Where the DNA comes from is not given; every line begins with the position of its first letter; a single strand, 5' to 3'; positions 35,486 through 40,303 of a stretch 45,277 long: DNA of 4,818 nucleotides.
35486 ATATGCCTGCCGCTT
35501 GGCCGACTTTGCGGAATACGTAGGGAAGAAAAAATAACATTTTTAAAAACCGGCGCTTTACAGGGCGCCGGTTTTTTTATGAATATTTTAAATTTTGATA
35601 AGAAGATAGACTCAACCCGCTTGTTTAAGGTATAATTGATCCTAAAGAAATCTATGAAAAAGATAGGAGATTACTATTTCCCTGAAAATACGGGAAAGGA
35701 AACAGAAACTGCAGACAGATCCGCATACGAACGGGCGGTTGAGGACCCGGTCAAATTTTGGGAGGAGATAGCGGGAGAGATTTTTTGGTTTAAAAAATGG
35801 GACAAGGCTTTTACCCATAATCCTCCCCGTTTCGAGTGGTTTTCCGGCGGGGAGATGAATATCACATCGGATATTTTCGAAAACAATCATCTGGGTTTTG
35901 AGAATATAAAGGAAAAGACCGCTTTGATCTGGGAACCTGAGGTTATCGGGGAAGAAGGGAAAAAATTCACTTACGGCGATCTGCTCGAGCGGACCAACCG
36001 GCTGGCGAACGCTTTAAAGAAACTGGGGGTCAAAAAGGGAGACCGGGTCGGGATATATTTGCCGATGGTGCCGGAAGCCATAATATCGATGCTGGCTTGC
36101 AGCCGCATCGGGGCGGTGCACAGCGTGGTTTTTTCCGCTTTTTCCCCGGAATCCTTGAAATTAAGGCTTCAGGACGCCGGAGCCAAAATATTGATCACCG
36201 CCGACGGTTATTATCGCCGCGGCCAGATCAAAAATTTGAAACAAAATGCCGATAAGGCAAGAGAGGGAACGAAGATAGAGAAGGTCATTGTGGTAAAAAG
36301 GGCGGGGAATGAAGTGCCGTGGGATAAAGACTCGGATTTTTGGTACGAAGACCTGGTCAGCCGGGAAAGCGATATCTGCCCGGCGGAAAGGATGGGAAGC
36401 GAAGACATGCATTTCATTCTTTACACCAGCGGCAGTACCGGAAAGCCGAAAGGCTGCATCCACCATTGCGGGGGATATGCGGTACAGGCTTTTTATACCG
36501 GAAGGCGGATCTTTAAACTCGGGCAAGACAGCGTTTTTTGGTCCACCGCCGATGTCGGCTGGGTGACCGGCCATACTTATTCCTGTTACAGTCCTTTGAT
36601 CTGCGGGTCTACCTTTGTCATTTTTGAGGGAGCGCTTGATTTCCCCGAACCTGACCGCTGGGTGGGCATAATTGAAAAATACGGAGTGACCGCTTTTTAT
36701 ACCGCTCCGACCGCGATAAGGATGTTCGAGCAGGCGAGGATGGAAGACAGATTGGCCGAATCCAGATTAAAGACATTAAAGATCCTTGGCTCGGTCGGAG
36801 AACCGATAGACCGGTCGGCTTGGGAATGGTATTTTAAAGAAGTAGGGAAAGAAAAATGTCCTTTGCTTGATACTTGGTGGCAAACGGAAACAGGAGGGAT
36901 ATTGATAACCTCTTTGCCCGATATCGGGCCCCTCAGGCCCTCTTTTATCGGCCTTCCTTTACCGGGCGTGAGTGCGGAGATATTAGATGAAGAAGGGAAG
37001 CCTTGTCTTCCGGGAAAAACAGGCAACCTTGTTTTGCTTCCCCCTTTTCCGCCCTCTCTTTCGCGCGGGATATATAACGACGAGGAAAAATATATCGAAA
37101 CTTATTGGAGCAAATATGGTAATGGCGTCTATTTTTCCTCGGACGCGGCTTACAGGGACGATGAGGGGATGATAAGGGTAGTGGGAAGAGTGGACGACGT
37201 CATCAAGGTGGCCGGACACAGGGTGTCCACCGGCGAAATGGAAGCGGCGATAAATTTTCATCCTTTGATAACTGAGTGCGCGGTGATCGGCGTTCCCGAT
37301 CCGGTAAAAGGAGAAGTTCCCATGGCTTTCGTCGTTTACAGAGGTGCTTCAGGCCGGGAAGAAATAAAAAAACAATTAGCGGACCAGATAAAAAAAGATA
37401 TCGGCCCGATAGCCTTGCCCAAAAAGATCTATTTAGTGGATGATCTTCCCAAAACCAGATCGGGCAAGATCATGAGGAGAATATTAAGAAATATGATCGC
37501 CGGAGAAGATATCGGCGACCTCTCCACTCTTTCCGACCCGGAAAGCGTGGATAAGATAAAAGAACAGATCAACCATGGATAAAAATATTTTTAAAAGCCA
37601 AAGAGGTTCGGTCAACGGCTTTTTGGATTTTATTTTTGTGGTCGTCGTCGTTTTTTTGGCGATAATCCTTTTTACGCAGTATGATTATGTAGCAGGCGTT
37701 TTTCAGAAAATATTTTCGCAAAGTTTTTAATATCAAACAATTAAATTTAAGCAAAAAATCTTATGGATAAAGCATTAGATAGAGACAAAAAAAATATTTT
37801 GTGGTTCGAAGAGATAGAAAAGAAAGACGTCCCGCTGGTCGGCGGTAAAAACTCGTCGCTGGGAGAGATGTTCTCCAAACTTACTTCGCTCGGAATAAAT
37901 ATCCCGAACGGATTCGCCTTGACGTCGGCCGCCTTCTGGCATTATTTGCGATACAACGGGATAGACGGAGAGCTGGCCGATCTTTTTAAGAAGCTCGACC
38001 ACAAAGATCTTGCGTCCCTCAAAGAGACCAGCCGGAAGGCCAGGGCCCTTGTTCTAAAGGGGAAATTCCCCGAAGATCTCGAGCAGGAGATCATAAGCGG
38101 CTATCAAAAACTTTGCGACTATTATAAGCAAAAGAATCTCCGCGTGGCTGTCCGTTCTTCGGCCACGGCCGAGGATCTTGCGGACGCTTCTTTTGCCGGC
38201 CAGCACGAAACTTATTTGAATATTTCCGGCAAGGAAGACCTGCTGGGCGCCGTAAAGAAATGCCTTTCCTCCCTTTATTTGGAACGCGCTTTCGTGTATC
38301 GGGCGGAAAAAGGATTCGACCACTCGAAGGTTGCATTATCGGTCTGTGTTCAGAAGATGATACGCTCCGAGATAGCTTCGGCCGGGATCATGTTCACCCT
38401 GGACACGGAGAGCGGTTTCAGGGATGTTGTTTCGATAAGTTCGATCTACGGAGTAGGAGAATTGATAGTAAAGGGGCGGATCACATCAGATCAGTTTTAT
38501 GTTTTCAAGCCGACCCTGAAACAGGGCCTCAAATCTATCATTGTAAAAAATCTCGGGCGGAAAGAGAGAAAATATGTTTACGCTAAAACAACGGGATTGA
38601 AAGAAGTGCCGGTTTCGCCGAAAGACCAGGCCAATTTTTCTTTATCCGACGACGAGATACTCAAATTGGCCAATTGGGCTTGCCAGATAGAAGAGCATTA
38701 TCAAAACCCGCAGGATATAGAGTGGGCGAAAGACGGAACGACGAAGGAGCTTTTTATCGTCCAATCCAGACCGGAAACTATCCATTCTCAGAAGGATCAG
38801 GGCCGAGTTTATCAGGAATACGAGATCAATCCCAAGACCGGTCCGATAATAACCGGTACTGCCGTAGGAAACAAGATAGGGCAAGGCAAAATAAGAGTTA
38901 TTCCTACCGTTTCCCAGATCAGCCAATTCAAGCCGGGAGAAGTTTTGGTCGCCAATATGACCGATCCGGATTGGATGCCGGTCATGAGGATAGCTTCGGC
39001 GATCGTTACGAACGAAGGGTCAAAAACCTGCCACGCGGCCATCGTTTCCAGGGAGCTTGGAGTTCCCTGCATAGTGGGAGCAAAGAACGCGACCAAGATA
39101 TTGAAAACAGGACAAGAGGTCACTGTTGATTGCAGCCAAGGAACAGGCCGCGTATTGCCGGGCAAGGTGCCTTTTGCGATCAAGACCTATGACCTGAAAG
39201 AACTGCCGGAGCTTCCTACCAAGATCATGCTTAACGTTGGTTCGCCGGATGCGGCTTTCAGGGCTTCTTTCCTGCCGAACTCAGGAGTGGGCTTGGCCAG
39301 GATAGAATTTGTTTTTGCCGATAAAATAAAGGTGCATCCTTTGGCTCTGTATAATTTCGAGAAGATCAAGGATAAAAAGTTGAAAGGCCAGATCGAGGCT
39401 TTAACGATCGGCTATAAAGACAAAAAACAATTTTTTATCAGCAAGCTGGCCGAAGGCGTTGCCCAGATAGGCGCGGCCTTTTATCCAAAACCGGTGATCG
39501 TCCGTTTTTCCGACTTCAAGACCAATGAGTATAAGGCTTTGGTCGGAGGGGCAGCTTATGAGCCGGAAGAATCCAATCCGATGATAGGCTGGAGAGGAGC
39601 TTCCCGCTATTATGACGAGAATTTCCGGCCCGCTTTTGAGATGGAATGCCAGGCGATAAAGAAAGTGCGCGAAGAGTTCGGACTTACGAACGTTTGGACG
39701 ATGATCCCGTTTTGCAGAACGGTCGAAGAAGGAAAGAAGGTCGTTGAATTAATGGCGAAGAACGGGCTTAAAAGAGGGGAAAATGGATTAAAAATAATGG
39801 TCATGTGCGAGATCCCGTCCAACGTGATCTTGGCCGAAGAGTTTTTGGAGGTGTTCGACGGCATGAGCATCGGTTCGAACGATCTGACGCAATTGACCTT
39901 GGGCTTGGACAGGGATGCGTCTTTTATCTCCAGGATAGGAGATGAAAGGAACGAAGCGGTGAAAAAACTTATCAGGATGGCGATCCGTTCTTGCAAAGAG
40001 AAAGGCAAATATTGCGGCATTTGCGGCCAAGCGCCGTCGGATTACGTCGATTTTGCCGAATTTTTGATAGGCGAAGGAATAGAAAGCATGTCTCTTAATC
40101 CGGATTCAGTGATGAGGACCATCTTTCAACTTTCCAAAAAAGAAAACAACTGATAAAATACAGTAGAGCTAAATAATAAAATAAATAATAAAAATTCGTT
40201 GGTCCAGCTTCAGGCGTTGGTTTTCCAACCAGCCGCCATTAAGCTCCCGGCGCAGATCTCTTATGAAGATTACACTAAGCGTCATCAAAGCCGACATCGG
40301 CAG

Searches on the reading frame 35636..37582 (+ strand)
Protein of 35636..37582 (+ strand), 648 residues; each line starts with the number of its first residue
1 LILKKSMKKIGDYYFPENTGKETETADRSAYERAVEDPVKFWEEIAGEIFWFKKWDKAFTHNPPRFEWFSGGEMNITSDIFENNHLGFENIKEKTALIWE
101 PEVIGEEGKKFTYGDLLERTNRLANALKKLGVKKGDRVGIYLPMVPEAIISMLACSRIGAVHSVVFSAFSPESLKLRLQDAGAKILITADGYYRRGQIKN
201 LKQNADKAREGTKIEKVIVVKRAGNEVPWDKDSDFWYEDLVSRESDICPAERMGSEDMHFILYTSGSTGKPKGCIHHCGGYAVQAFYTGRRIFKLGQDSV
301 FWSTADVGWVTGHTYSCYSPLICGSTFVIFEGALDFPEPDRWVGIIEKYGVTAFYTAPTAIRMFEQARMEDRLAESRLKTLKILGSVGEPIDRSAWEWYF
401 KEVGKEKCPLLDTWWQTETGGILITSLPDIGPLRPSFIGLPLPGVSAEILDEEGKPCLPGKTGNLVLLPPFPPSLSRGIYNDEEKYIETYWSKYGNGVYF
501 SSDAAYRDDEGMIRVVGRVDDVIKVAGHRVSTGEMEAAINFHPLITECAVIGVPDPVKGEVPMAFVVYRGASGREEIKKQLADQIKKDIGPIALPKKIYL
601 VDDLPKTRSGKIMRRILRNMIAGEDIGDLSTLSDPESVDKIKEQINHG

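Call 66: search_protein_families(library=pfam, proteins=[window:35636-37582:+], max_evalue=0.0001)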
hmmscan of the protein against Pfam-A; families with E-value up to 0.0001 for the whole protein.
window:35636-37582:+ (648 aa): 3 families
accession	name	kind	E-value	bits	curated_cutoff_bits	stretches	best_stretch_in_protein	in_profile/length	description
PF00501.34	AMP-binding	-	1.5e-86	291.1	29.9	1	92-467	9-374/384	AMP-binding enzyme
PF13193.12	AMP-binding_C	-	2.8e-26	92.7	24.5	1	534-611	1-76/76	AMP-binding enzyme C-terminal domain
PF16177.11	ACAS_N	-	5.2e-16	58.6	27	1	29-77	3-52/55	Acetyl-coenzyme A synthetase N-terminus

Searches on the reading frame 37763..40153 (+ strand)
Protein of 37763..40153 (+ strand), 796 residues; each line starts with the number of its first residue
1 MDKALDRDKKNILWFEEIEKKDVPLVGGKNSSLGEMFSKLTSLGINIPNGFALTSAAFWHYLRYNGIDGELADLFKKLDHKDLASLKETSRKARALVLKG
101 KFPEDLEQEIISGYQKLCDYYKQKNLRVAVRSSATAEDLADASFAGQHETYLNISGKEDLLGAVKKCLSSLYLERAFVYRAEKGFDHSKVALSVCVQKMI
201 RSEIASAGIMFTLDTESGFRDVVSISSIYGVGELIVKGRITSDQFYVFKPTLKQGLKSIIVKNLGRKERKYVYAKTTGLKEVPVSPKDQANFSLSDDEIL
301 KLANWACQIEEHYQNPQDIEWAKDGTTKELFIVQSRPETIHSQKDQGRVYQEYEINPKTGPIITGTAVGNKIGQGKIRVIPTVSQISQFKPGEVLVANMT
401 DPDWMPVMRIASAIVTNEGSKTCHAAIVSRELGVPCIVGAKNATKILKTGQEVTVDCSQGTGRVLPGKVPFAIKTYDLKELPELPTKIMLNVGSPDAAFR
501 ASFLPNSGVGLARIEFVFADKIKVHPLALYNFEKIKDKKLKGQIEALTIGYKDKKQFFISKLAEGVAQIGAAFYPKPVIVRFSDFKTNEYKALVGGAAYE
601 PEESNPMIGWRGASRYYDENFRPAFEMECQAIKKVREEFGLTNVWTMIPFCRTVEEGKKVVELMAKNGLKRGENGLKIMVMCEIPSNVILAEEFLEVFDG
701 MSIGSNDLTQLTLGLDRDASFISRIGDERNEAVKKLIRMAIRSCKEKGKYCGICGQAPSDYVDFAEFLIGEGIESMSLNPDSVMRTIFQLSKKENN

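Call 66: search_protein_families(library=pfam, proteins=[window:37763-40153:+], max_evalue=0.0001)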
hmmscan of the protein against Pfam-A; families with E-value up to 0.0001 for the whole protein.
window:37763-40153:+ (796 aa): 3 families
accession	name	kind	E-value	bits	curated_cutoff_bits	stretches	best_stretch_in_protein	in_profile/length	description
PF01326.24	PPDK_N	-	2.5e-116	389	27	1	24-354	2-325/328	Pyruvate phosphate dikinase, AMP/ATP-binding domain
PF02896.24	PEP-utilizers_C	-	2.6e-60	204.5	22.8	1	486-791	20-289/293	PEP-utilising enzyme, PEP-binding domain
PF00391.29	PEP-utilizers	-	2e-29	101.4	23.1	1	389-460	1-72/72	PEP-utilising enzyme, mobile domain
